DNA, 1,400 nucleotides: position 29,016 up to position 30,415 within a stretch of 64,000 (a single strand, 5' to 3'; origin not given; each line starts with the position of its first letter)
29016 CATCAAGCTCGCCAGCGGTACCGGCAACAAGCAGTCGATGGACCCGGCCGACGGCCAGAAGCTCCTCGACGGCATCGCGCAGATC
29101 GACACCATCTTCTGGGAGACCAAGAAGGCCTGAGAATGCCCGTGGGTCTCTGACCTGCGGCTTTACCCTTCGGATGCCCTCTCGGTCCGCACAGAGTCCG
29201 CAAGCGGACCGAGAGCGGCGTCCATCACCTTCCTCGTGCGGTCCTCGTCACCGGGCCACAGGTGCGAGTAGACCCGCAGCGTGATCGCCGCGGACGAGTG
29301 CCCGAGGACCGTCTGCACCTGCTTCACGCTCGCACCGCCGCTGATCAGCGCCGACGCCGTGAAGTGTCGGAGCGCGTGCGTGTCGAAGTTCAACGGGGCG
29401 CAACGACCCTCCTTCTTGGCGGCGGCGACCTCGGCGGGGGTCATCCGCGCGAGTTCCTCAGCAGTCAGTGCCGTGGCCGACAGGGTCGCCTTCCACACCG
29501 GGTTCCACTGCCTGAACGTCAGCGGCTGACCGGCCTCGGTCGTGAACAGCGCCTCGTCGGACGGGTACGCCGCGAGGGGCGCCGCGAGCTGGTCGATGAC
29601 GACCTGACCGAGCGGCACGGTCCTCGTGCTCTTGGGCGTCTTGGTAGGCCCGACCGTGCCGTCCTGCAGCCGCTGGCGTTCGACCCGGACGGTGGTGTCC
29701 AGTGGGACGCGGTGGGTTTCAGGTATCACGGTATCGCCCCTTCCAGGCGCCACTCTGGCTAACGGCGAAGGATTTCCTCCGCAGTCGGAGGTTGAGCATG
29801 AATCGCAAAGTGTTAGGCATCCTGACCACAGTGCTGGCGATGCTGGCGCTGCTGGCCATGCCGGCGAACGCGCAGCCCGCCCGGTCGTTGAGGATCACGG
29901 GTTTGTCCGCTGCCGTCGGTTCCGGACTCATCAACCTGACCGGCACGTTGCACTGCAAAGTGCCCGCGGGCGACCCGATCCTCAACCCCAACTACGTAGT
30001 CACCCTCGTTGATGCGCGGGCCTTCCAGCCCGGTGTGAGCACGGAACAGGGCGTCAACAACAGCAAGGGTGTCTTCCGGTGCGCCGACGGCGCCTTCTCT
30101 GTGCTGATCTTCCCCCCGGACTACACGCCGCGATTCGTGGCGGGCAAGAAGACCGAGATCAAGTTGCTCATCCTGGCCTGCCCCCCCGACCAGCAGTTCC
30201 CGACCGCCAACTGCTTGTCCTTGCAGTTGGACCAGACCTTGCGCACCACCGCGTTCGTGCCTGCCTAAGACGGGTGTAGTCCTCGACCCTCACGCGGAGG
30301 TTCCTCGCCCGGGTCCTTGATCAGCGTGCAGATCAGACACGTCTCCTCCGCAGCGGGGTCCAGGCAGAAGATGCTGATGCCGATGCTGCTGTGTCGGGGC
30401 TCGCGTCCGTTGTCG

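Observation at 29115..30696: Decayed integrative element that targets the 3' end of the Ni-SOD gene sodN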

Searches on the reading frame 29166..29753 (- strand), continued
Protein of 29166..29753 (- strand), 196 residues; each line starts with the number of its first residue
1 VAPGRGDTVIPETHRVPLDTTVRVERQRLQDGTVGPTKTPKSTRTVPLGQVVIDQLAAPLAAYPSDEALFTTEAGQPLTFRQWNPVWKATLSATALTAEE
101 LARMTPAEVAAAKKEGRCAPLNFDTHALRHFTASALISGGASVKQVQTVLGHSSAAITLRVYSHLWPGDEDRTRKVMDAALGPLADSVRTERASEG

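Call 72: search_protein_families(library=phrogs, proteins=[L094:2292-3986:-, L094:3982-5163:-, L094:5221-7053:-, L094:7303-8481:-, L094:9187-9849:+, L095:324-1181:-, L095:1745-3070:-, L095:3070-4650:-, L095:5496-6659:-, L095:8070-8636:+], max_evalue=0.00001)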
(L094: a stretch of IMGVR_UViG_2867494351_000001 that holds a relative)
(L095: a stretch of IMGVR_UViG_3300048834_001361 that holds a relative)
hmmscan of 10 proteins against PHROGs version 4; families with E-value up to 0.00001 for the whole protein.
L094:2292-3986:- (565 aa): 2 families
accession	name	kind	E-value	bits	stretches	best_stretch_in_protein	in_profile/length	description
phrog_2263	-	head and packaging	2.1e-36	126.9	1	16-564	33-546/551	major head protein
phrog_617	-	head and packaging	2.8e-08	34.1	0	339-450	402-521/626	major head protein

L094:3982-5163:- (394 aa): 4 families
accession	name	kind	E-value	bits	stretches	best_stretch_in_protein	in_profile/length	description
phrog_12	-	head and packaging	8.7e-33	115.2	1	1-379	48-422/646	portal protein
phrog_5929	-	head and packaging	2.4e-17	64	1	227-372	33-183/228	portal protein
phrog_2662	-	head and packaging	4.3e-16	59.6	1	96-384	108-418/717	portal protein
phrog_11323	-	unknown function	2.7e-10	41.4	1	292-370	8-89/130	-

L094:5221-7053:- (611 aa): 1 family
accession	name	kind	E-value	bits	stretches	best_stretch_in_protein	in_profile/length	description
phrog_9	-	head and packaging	1.3e-21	78.2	1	144-447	65-467/812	terminase large subunit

L094:7303-8481:- (393 aa): 1 family
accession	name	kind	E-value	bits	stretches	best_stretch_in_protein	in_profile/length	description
phrog_695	-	DNA, RNA and nucleotide metabolism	4.4e-14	53.2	1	61-282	350-544/704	DNA polymerase/primase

L094:9187-9849:+ (221 aa): 3 families
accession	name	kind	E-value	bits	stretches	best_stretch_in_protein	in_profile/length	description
phrog_3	-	transcription regulation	4e-07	31.1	1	27-82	95-146/430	transcriptional repressor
phrog_8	-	transcription regulation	6.2e-06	26.9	1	27-85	83-216/346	transcriptional regulator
phrog_5823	-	transcription regulation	7.6e-06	26.3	0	24-87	10-69/404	transcriptional regulator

L095:324-1181:- (286 aa): 3 families
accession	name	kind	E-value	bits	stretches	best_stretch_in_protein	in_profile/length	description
phrog_10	-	head and packaging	4.4e-39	136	1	6-286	366-641/752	major head protein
phrog_617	-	head and packaging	3.7e-28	99.8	1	19-277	358-620/626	major head protein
phrog_2263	-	head and packaging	3.8e-08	33.7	1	61-280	328-543/551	major head protein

L095:1745-3070:- (442 aa): 2 families
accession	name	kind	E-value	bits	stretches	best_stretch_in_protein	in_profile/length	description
phrog_104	-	head and packaging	9.9e-120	401.7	1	6-432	45-474/550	portal protein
phrog_64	-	head and packaging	3.6e-13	49.8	1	81-255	155-324/547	portal protein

L095:3070-4650:- (527 aa): 7 families
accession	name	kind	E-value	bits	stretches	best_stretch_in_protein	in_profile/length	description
phrog_9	-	head and packaging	2.4e-90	305.5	1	68-515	190-667/812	terminase large subunit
phrog_21277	-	head and packaging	2.5e-24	87.1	1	346-512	15-185/208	terminase large subunit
phrog_2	-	head and packaging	6.5e-18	65.8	1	80-415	259-534/807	terminase large subunit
phrog_4914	-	head and packaging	5.9e-17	63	1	64-206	57-212/213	terminase large subunit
phrog_2699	-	head and packaging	4.8e-12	46.4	1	395-512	180-294/315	terminase large subunit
phrog_7331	-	head and packaging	7.1e-09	36.3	1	443-514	25-95/113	terminase large subunit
phrog_7579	-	head and packaging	1.3e-07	32.1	1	111-227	21-134/239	terminase large subunit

L095:5496-6659:- (388 aa): 9 families
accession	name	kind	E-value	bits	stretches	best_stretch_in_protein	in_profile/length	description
phrog_906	-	DNA, RNA and nucleotide metabolism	5.9e-43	148.7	1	88-328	508-767/872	DNA polymerase/primase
phrog_2850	-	unknown function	3.3e-37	129.5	1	105-303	156-360/465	-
phrog_6012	-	DNA, RNA and nucleotide metabolism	9.5e-37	128.3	1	90-379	126-423/447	DNA helicase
phrog_3228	-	DNA, RNA and nucleotide metabolism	2e-25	90.2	1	98-293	365-575/766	replicative helicase-primase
phrog_3123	-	unknown function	2.1e-12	47.4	1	100-259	334-511/583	-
phrog_2597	-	DNA, RNA and nucleotide metabolism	5.7e-09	36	1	95-255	354-516/747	DNA primase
phrog_6357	-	unknown function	1.7e-07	31.9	1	103-276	27-187/321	-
phrog_239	-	DNA, RNA and nucleotide metabolism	5.1e-06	26.7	0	108-278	359-555/801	DNA primase/helicase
phrog_1284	-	unknown function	5.3e-06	27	1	86-256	16-187/306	-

L095:8070-8636:+ (189 aa): 2 families
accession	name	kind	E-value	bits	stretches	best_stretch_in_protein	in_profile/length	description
phrog_3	-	transcription regulation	1.8e-07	32.3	1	17-105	90-183/430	transcriptional repressor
phrog_11503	-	DNA, RNA and nucleotide metabolism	1.9e-06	29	1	16-89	19-91/151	HTH DNA binding protein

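Call 73: find_encoding_contigs(protein=P0006, flank=9000, max_places=2)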
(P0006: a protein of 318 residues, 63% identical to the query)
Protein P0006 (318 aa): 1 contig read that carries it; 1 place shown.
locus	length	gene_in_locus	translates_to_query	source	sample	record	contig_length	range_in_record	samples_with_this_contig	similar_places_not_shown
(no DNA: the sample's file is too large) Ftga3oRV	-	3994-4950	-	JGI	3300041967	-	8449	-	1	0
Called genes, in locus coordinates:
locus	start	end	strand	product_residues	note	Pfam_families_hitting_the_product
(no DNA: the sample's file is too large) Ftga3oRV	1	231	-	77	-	?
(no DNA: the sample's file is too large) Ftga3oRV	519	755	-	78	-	-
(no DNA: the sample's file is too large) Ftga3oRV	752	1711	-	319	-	-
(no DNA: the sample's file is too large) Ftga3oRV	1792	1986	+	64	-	-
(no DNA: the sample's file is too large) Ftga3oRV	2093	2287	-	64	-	-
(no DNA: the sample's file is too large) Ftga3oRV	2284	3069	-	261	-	-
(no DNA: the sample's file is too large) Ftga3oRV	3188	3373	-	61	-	PF12728:HTH_17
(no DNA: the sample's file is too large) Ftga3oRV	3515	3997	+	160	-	-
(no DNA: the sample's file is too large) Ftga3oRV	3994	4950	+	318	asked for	PF00589:Phage_integrase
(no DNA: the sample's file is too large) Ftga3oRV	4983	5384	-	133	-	-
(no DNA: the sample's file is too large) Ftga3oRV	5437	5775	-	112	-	PF10502:Peptidase_S26 (faint)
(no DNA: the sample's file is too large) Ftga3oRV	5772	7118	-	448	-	PF01494:FAD_binding_3, PF13450:NAD_binding_8 (faint), PF21274:Rng_hyd_C (weak)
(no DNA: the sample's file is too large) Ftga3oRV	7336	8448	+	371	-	?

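Call 74: find_encoding_contigs(protein=P0004, flank=10000, max_places=2)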
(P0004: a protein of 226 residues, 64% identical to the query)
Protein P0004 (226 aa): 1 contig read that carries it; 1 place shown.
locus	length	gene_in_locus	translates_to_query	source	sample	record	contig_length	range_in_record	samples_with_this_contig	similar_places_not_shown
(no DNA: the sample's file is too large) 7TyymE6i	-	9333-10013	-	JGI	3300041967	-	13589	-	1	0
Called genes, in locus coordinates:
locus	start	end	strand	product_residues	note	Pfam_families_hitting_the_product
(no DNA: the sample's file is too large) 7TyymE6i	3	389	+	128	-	?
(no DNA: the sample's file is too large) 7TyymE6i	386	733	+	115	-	PF13490:zf-HC2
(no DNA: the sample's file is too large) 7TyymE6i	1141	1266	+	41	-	-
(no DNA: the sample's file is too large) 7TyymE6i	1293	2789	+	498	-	PF01966:HD, PF13487:HD_5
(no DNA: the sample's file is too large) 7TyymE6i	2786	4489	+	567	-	-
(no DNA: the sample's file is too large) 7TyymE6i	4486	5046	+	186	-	PF00881:Nitroreductase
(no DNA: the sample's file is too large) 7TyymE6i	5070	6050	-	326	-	-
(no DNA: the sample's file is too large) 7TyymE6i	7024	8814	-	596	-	-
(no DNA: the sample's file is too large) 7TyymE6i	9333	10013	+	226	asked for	PF00589:Phage_integrase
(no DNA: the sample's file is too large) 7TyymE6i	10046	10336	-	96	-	PF09055:Sod_Ni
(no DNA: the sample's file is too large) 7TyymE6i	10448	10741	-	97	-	PF10502:Peptidase_S26 (faint)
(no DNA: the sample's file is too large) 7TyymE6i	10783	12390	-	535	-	PF00070:Pyr_redox (faint), PF01494:FAD_binding_3, PF07992:Pyr_redox_2 (faint), PF13450:NAD_binding_8 (weak)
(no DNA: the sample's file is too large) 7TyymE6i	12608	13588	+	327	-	?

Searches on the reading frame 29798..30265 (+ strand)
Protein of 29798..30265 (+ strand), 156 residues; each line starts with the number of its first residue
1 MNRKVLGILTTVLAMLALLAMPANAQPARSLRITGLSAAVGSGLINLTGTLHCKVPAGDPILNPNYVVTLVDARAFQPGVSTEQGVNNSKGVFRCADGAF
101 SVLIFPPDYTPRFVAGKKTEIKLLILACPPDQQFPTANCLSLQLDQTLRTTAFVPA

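Call 11: search_protein_families(library=pfam, proteins=[window:29798-30265:+], max_evalue=0.01)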
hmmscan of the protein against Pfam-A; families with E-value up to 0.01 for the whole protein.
window:29798-30265:+ (156 aa): 0 families

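Call 30: search_protein_families(library=phrogs, proteins=[window:29798-30265:+], max_evalue=0.001)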
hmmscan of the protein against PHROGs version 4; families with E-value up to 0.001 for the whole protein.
window:29798-30265:+ (156 aa): 0 families

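Call 44: find_homologous_proteins(query=window:29798-30265:+, max_evalue=0.001)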
Query window:29798-30265:+ (156 aa): 1 proteins with E <= 0.001 among 137 candidates.
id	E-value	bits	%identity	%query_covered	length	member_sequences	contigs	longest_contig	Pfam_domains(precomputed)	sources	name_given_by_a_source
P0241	1.8e-96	338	100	100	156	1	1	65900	-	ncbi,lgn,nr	ncbi:MAG: hypothetical protein JWM02_2406 [Frankiales bacterium]|nr:hypothetical protein [Frankiales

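Call 49: search_protein_representatives(protein=window:29798-30265:+)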
Query: 156 residues. Proteins with E-value up to 0.001 (for the whole library): 3; up to 1e-10: 2; up to 1e-30: 1. The best 3 are listed.
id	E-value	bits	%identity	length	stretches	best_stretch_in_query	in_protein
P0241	5.7e-97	337.9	100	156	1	1-156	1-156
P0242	8.0e-14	68.1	31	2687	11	14-62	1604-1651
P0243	1.3e-09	54.4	33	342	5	56-130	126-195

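Call 50: predict_structure(protein=window:29798-30265:+)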
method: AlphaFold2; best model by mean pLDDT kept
length: 156 residues; sequences in the alignment: 1
mean_pLDDT: 62.5   pTM: 0.48
mean pLDDT of the five models: 62.5, 50.0, 49.6, 47.5, 44.3
residues with pLDDT >= 90: 0; 70-90: 32; 50-70: 112; < 50: 12
segments of 3 or more residues with pLDDT < 50: 110-112, 150-156
pLDDT, mean of each block of 10 residues (from residue 1): 70 63 55 71 70 65 64 66 62 66 57 54 69 64 56 38
secondary structure, 60 per line:
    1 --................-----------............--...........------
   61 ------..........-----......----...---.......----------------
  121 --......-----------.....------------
elements in order: H3-18 E30-41 E44-54 E67-72 H73-76 H82-87 E92-94 E98-104 E123-128 E140-144

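Call 51: search_protein_families(library=pfam, proteins=[P0242, P0243], max_evalue=0.001)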
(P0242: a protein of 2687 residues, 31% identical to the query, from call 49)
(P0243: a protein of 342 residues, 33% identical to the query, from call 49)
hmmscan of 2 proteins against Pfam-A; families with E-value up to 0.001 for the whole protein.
P0242 (2687 aa): 6 families
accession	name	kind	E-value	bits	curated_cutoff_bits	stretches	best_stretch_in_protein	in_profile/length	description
PF20736.2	Glyco_hydro127M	-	4.1e-11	43.3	24.2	0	588-627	44-83/95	Beta-L-arabinofuranosidase, GH127 middle domain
PF21254.3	AGA-YXIM_GBD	-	6.9e-09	36.2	27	1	169-289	2-118/138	Beta-agarase/YXIM esterase-like, galactose-binding domain-like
PF04253.20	TFR_dimer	-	6.9e-09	36.2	27.1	0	366-393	73-100/121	Transferrin receptor-like dimerisation domain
PF22167.2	PH0730-like_N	-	6.7e-07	29.8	30.2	0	1481-1493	23-35/60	PH0730-like, N-terminal domain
PF25374.1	Cadherin_FAT4_N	-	1.9e-06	28.6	35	0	1458-1479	59-80/85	FAT4-like, N-terminal cadherin-like domain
PF18559.7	Exop_C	-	2.1e-06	28.1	26.1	0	2135-2176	67-108/155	Galactose-binding domain-like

P0243 (342 aa): 6 families
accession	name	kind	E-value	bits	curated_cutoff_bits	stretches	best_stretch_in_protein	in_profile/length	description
PF18676.6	MBG_2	-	2.6e-56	188.6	25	4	113-181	1-69/72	MBG domain (YGX type)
PF02767.21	DNA_pol3_beta_2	-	2.4e-06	28.2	27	0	7-41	11-45/116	DNA polymerase III beta subunit, central domain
PF03625.19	DUF302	-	6.3e-06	26.4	23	0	120-135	16-31/63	Domain of unknown function DUF302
PF11892.13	PpnN_C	-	1.4e-05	25.7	25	0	165-205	47-87/121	Pyrimidine/purine nucleotide monophosphate nucleosidase, C-terminal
PF13710.12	ACT_5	-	9.3e-05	22.6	27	0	27-46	17-36/62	ACT domain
PF15475.11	UPF0444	-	0.00053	20.6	27.6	0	80-121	16-56/91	Transmembrane protein C12orf23, UPF0444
